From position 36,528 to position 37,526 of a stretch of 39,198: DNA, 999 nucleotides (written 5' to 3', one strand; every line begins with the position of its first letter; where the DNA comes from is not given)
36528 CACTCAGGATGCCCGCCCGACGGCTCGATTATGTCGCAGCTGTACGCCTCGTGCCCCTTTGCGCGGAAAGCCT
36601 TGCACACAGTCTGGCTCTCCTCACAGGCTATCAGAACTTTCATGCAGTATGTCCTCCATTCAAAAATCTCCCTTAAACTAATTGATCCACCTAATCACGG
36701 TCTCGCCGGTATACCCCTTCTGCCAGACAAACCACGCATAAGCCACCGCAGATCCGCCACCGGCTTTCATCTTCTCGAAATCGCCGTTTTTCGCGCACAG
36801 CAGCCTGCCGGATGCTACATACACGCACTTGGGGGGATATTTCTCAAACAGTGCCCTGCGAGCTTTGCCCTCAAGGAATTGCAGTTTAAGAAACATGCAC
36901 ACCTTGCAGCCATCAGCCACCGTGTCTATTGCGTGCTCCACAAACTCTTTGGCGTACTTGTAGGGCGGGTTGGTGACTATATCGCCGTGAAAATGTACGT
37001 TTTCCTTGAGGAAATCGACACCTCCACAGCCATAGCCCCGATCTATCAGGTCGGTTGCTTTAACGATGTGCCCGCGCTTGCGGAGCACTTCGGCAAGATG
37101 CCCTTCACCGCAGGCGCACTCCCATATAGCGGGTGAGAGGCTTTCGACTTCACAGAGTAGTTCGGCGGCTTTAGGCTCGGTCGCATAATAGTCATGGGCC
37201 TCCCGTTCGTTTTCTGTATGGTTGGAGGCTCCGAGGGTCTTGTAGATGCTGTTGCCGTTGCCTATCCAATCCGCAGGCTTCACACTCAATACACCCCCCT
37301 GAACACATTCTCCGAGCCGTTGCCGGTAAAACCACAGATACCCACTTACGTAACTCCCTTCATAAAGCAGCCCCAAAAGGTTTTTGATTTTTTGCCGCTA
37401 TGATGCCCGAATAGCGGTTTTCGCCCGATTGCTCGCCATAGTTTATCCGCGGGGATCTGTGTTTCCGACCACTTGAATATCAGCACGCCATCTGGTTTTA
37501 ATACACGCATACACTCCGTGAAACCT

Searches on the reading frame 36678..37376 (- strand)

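Call 97: search_protein_families(library=phrogs, proteins=[window:36678-37376:-], max_evalue=0.001)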
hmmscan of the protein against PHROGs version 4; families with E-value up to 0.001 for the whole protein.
window:36678-37376:- (232 aa): 1 family
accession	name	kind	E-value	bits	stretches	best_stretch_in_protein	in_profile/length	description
phrog_799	-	other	6.8e-66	224.3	1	34-232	185-380/458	DNA methyltransferase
